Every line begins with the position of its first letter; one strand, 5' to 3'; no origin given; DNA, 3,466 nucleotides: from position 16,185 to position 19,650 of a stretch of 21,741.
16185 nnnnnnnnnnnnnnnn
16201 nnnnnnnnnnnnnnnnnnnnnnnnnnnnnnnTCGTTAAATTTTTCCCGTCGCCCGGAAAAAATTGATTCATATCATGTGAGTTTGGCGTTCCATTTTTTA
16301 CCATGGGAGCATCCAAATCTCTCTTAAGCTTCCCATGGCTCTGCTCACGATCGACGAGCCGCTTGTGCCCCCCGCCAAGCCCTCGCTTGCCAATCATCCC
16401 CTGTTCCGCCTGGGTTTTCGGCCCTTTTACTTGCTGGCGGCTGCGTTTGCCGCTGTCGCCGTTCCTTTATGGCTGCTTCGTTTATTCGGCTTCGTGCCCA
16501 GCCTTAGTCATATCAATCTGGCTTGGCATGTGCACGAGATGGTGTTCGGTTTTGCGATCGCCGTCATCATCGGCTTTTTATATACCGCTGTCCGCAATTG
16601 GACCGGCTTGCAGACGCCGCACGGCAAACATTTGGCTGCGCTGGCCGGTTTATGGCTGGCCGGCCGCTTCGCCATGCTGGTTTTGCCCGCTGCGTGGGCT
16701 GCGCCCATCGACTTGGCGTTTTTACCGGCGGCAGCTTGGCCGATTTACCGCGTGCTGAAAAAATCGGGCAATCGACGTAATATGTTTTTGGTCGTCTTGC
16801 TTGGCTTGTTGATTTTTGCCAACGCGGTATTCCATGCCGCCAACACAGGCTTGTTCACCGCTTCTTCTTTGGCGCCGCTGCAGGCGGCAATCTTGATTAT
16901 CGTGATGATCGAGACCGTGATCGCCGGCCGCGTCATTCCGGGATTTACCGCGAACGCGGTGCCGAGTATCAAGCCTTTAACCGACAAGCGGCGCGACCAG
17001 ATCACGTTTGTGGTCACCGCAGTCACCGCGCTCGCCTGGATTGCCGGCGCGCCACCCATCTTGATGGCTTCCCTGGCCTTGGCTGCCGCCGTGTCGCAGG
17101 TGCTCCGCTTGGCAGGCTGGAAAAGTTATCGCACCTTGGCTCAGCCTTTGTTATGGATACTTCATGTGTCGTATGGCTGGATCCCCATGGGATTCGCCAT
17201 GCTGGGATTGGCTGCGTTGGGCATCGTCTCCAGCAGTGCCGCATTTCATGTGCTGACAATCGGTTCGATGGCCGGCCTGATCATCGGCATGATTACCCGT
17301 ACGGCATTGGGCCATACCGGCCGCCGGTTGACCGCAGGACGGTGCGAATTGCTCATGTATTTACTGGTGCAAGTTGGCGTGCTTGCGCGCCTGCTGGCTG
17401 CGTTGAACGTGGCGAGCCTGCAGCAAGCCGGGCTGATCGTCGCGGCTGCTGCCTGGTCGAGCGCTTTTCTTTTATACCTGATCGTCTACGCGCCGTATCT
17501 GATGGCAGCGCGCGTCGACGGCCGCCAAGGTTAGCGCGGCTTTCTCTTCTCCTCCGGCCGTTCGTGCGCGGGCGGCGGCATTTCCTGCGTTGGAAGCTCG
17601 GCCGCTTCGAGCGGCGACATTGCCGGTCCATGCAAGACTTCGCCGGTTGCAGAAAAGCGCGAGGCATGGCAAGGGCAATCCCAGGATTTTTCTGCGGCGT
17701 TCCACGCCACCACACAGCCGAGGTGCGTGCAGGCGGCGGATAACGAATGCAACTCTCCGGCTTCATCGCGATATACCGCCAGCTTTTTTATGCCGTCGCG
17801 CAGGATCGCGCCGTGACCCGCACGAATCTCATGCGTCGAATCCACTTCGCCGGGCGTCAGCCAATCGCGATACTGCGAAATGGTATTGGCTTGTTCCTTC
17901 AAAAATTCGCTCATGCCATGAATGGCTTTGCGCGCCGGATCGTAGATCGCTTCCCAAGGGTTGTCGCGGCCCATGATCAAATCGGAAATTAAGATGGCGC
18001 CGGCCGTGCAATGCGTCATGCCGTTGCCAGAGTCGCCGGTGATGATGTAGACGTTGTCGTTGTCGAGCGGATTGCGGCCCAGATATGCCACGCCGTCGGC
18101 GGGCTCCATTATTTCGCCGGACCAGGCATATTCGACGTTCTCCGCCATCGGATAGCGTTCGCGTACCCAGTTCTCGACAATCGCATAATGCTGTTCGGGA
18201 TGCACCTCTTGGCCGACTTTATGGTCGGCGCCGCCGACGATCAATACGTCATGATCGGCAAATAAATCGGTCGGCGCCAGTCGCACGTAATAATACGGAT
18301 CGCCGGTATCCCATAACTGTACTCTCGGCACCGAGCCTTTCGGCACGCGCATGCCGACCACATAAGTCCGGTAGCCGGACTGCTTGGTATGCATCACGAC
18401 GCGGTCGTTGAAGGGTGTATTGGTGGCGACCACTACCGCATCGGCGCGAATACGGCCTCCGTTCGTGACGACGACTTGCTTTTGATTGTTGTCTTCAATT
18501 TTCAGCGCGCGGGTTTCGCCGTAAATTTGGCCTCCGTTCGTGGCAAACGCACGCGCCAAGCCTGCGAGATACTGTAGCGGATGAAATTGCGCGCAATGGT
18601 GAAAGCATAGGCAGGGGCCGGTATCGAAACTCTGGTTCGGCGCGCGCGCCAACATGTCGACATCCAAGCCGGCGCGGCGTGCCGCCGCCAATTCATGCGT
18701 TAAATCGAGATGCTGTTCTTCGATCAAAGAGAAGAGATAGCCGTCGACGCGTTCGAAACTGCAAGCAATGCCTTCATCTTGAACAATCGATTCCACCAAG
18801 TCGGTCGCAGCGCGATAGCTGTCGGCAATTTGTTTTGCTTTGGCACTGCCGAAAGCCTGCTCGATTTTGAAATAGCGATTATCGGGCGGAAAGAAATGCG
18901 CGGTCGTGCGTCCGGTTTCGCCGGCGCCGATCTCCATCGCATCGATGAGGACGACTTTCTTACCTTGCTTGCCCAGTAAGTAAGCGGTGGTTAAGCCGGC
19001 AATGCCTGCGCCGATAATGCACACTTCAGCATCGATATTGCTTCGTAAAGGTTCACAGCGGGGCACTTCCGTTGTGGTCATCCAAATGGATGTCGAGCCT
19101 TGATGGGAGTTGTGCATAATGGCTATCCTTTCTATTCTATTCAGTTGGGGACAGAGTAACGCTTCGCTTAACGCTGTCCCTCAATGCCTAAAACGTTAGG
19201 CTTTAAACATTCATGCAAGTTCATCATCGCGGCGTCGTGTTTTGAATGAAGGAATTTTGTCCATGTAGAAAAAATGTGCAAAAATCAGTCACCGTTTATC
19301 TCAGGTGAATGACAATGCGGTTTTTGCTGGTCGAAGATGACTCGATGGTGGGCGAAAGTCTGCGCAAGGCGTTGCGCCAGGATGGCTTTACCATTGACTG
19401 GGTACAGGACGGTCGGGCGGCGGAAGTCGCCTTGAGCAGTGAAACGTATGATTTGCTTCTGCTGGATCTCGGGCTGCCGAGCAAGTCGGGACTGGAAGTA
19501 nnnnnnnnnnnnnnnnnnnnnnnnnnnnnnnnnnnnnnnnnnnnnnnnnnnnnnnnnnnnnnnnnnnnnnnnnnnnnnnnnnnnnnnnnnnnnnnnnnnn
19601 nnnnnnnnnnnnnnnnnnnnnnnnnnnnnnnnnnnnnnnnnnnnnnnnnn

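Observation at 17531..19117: FAD-dependent oxidoreductase fused to a C-terminal Rieske [2Fe-2S] domain, divergent from a two-component system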

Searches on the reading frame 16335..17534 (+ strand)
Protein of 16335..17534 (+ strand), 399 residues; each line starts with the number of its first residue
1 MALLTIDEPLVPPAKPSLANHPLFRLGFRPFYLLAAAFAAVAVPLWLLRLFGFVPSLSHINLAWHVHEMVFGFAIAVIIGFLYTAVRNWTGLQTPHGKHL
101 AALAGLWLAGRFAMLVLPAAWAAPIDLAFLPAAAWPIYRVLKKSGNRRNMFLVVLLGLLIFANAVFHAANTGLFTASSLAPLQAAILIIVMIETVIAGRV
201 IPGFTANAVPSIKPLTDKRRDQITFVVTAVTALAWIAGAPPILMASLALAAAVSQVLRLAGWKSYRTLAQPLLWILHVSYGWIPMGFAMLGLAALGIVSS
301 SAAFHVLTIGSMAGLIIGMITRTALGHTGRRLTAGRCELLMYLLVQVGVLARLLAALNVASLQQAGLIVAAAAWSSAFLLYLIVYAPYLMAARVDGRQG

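Call 3: search_protein_families(library=pfam, proteins=[window:16335-17534:+], max_evalue=0.01)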
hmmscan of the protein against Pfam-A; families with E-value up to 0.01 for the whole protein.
window:16335-17534:+ (399 aa): 1 family
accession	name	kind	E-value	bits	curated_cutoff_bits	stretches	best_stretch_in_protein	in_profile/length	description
PF05940.17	NnrS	-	2.6e-105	353.3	28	1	22-393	1-371/371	NnrS protein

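Call 4: search_protein_families(library=ncbifam, proteins=[window:16335-17534:+], max_evalue=0.01)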
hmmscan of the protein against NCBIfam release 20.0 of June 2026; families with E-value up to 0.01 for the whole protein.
window:16335-17534:+ (399 aa): 0 families

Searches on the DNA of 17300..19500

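Call 59: search_rna_families(source=window, start=17300, end=19500, threshold=evalue, max_evalue=1)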
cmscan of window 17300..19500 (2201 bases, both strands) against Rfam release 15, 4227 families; matches with E-value up to 1: 0.
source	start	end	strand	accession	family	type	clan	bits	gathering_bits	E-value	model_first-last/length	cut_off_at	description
